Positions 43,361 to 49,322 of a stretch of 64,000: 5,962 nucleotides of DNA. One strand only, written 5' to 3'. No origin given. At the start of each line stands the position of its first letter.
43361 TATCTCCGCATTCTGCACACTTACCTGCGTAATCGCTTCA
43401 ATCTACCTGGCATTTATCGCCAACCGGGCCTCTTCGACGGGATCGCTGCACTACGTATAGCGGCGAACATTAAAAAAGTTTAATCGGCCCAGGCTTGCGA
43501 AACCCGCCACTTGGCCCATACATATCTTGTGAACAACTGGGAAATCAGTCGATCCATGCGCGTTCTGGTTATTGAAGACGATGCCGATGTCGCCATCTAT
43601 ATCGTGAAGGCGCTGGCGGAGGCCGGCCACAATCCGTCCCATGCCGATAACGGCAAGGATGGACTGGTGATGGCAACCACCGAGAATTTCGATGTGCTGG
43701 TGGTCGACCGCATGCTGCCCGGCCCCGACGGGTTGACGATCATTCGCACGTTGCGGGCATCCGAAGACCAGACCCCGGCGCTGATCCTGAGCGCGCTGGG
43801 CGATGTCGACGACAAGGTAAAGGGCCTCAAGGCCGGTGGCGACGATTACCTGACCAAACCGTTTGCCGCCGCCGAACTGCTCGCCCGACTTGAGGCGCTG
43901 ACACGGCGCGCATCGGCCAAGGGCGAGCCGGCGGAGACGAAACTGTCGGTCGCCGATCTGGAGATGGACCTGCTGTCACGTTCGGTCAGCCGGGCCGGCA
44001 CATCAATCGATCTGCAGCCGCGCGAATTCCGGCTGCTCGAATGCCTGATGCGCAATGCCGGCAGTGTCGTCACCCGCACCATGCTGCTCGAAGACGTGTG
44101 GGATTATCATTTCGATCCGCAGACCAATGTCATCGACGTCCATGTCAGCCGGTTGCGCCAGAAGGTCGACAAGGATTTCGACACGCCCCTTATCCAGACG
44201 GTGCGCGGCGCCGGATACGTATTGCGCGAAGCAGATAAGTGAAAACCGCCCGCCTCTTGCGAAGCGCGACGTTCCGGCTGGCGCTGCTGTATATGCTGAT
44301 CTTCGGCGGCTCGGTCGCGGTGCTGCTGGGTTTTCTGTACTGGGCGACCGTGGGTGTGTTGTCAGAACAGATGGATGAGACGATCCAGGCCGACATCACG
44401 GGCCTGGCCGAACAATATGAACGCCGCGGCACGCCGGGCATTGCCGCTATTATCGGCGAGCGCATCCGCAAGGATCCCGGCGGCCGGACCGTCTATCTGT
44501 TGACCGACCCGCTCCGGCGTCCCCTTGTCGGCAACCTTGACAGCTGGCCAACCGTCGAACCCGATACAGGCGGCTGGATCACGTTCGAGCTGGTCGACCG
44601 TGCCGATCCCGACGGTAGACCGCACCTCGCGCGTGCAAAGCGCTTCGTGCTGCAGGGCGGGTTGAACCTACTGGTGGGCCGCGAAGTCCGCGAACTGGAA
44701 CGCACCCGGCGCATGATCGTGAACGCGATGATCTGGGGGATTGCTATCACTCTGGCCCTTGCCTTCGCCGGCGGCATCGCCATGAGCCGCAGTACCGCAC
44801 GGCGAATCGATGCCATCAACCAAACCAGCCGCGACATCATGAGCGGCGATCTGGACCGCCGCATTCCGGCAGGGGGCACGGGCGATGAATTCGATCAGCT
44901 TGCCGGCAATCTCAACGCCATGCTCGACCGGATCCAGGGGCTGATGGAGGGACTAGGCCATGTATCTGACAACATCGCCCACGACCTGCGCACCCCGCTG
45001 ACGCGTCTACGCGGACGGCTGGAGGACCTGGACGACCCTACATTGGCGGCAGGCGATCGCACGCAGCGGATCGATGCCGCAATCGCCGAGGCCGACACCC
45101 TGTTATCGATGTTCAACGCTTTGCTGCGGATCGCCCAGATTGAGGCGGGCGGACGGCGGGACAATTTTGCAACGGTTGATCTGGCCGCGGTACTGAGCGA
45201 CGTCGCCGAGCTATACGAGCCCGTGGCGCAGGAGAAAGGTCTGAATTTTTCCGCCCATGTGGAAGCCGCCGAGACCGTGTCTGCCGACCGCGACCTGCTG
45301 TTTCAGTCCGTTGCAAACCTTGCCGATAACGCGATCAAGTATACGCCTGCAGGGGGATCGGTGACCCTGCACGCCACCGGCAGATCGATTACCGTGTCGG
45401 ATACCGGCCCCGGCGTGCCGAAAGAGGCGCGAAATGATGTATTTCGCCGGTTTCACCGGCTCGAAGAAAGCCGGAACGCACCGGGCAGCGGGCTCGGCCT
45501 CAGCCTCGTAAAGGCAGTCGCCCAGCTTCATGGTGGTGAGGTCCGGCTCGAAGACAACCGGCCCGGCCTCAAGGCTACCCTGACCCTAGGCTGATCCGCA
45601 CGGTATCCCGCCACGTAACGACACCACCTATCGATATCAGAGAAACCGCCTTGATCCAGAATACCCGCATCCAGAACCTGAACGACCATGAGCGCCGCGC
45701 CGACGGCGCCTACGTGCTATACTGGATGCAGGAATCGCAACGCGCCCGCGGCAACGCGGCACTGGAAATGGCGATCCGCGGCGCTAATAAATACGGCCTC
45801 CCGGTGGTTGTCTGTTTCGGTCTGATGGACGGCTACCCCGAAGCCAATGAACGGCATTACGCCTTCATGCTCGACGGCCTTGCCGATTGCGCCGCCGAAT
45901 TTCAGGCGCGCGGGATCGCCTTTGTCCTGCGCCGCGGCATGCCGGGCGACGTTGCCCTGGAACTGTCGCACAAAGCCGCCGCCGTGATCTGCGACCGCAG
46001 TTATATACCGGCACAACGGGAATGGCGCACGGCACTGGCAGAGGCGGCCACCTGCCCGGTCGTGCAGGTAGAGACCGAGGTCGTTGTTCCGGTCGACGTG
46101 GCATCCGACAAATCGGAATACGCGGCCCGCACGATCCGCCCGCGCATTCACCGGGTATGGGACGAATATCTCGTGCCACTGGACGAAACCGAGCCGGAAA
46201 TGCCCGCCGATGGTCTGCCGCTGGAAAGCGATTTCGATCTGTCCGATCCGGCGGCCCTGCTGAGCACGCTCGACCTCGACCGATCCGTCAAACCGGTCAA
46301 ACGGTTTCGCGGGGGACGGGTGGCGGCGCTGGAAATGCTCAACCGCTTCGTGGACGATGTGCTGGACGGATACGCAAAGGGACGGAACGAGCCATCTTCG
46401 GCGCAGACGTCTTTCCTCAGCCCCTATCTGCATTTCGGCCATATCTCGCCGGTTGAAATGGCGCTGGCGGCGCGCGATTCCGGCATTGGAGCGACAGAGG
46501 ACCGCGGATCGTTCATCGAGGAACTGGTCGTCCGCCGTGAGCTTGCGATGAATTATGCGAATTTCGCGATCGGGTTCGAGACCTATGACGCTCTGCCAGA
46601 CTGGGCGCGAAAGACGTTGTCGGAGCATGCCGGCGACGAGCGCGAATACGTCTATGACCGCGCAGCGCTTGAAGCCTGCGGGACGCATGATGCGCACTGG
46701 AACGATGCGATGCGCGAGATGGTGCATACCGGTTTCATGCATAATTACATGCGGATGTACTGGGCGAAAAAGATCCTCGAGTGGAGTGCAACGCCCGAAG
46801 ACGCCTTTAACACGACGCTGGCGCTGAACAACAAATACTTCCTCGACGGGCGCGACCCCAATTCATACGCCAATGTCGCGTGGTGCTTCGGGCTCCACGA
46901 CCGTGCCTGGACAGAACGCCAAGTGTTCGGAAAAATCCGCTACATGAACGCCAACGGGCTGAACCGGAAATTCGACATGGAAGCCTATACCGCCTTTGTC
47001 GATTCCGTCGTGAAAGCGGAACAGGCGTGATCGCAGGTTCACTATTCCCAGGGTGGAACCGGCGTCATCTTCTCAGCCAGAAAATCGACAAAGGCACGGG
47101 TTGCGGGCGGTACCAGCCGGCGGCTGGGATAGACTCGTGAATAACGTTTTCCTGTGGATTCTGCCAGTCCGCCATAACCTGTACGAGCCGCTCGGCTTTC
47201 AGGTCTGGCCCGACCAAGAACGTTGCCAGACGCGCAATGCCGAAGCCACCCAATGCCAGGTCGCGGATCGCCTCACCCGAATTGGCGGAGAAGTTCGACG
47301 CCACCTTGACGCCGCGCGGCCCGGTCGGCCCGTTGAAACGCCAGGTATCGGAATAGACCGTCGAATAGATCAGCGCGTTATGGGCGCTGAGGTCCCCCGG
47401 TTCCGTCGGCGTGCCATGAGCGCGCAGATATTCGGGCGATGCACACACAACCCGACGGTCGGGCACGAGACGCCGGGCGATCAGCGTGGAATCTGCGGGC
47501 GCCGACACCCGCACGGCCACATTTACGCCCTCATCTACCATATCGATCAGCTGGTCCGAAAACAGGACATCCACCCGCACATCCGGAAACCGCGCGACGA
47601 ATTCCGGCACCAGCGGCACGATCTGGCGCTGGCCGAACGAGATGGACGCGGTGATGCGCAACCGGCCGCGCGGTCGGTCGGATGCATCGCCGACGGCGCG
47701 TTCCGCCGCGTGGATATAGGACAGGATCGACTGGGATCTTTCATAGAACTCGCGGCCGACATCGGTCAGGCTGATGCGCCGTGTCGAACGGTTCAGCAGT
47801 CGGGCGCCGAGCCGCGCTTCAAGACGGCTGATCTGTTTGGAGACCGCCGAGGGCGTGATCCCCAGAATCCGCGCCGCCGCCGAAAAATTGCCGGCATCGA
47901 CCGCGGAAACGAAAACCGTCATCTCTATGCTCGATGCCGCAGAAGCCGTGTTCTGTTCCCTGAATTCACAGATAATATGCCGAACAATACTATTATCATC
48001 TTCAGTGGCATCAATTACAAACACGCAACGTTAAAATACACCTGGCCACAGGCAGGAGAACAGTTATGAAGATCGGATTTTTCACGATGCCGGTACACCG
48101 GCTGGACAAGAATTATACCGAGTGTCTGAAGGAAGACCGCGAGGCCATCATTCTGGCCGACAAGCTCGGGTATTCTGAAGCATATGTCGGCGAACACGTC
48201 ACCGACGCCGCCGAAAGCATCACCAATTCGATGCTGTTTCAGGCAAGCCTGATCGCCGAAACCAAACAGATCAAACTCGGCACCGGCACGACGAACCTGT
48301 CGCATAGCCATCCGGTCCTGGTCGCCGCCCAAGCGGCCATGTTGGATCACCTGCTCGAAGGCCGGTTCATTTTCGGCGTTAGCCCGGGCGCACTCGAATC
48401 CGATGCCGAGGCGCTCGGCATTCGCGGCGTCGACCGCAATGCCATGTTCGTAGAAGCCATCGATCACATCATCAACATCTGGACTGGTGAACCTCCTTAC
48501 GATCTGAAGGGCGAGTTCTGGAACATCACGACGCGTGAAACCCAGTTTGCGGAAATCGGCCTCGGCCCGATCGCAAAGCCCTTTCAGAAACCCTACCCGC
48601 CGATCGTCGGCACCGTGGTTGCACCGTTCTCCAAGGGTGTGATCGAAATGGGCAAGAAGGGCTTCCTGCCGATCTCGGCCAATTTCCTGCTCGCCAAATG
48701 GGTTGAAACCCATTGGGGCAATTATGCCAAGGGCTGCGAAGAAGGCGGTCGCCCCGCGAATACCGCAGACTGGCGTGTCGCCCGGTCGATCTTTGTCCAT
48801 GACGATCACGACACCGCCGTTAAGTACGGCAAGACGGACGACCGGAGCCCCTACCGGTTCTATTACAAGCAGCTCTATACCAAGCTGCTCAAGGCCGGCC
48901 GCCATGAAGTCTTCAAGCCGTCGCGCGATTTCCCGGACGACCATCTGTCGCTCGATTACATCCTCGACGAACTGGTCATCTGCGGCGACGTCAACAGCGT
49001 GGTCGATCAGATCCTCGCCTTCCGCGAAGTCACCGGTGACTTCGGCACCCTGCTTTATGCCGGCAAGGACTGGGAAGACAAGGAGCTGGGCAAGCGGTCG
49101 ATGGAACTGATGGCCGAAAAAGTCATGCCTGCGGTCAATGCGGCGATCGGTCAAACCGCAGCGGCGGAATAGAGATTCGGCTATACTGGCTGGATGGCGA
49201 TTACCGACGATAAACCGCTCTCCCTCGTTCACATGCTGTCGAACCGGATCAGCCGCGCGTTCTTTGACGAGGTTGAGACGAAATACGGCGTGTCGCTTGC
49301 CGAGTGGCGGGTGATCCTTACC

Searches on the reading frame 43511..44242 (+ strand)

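Call 5: search_protein_families(library=pfam, proteins=[window:43511-44242:+], max_evalue=0.001)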
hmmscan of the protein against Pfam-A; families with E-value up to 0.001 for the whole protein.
window:43511-44242:+ (243 aa): 2 families
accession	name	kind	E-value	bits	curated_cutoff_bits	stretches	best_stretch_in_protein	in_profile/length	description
PF00486.34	Trans_reg_C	-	4.4e-29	100.8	26.2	1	163-238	1-77/77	Transcriptional regulatory protein, C terminal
PF00072.30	Response_reg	-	4.3e-24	85.3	30.2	1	18-127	1-110/111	Response regulator receiver domain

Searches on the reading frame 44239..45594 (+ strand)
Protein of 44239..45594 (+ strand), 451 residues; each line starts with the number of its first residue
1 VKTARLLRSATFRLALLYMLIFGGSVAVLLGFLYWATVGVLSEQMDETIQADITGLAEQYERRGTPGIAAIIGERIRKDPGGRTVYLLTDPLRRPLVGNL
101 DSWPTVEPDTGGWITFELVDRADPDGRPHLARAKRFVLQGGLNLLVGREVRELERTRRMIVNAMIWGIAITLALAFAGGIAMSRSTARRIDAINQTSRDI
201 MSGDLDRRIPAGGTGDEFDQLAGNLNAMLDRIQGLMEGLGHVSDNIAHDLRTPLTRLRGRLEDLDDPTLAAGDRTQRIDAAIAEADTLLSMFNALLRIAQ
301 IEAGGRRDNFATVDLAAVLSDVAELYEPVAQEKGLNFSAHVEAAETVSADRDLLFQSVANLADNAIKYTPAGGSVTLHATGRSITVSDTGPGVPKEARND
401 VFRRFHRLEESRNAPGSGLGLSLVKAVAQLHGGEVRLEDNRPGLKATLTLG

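Call 5: search_protein_families(library=pfam, proteins=[window:44239-45594:+], max_evalue=0.001)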
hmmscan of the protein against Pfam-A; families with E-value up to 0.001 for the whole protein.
window:44239-45594:+ (451 aa): 3 families
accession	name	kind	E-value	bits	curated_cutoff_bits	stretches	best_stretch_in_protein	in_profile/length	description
PF02518.31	HATPase_c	-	1.5e-22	80.6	26.4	1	350-449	2-106/111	Histidine kinase-, DNA gyrase B-, and HSP90-like ATPase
PF00672.30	HAMP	-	1.6e-12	48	25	1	182-233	2-52/53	HAMP domain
PF00512.31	HisKA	-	1.5e-10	41.4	26.9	1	244-304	7-66/66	His Kinase A (phospho-acceptor) domain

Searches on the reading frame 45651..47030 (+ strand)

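Call 23: search_protein_families(library=pfam, proteins=[window:45651-47030:+], max_evalue=0.0001)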
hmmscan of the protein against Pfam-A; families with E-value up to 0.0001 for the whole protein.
window:45651-47030:+ (459 aa): 1 family
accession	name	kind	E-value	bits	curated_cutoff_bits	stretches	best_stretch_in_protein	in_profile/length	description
PF00875.24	DNA_photolyase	-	1.1e-25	90.9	26.6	1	22-179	1-162/164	DNA photolyase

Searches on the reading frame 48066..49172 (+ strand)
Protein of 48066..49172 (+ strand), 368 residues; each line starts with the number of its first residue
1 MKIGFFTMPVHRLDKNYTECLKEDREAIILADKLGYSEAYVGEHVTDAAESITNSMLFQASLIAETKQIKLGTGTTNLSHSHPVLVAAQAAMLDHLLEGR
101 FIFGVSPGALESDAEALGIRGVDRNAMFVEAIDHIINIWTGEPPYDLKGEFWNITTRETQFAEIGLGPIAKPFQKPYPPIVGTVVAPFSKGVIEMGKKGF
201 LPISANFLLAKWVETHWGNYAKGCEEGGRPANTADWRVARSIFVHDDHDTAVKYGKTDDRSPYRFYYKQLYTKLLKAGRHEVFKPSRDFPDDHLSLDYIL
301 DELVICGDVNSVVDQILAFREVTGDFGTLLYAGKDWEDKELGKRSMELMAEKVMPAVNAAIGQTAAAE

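Call 23: search_protein_families(library=pfam, proteins=[window:48066-49172:+], max_evalue=0.0001)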
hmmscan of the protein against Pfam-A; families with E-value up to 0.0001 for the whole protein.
window:48066-49172:+ (368 aa): 1 family
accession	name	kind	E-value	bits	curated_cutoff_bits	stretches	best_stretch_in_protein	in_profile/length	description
PF00296.26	Bac_luciferase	-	3.1e-35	122.5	27.9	1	1-323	1-311/314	Luciferase-like monooxygenase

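Call 29: search_protein_families(library=ncbifam, proteins=[window:48066-49172:+], max_evalue=0.00001)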
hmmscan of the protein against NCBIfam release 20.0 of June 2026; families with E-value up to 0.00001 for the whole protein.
window:48066-49172:+ (368 aa): 23 families
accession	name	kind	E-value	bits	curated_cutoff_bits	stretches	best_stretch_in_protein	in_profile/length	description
TIGR04027.1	LLM_KPN_01858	hypoth_equivalog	7.2e-19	67.9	412.9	1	2-143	2-142/326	putative FMN-dependent luciferase-like monooxygenase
TIGR03619.1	F420_Rv2161c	subfamily_domain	2.8e-18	66.4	166.9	1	38-239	29-217/247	TIGR03619 family F420-dependent LLM class oxidoreductase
TIGR03571.1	lucif_BA3436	subfamily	4e-15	55.9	303.9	1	7-141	16-155/304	TIGR03571 family LLM class oxidoreductase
NF002619.0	PRK02271.1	equivalog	2.1e-14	53.6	276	1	27-143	19-129/329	5,10-methylenetetrahydromethanopterin reductase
TIGR03560.1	F420_Rv1855c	subfamily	9.9e-14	51.7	231.4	1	27-156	18-155/227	TIGR03560 family F420-dependent LLM class oxidoreductase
TIGR03559.1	F420_Rv3520c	subfamily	7.4e-12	45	335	1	16-183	7-170/325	LLM class F420-dependent oxidoreductase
TIGR03555.1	F420_mer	equivalog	1.1e-11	44.7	348.7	1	28-162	18-145/325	5,10-methylenetetrahydromethanopterin reductase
TIGR03558.1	oxido_grp_1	subfamily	2.4e-11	43.4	166.95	1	14-139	12-139/325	MsnO8 family LLM class oxidoreductase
NF052255.1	luciferase_Beta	exception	8.6e-11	41.5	500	1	1-137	1-138/325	luciferase subunit beta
TIGR04020.1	seco_metab_LLM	subfamily_domain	3.5e-10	39.5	244.45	1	26-143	23-141/341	MupA/Atu3671 family FMN-dependent luciferase-like monooxygenase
TIGR03857.1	F420_MSMEG_2249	hypoth_equivalog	5.7e-10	38.9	218.4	1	29-142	21-127/329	TIGR03857 family LLM class F420-dependent oxidoreductase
TIGR03858.1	LLM_2I7G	subfamily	2.1e-09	36.8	462.25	1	17-138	21-141/337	Atu2307/SP_0267 family LLM class monooxygenase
NF052254.1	luciferase_Alph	exception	1e-08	34.8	600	1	1-121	1-121/354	luciferase subunit alpha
TIGR04036.1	LLM_CE1758_fam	subfamily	4.4e-08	32.3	479.1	1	26-109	32-114/355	CE1758 family FMN-dependent luciferase-like monooxygenase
TIGR03621.1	F420_MSMEG_2516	subfamily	5.5e-08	32.3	213.15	1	31-137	23-123/295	TIGR03621 family F420-dependent LLM class oxidoreductase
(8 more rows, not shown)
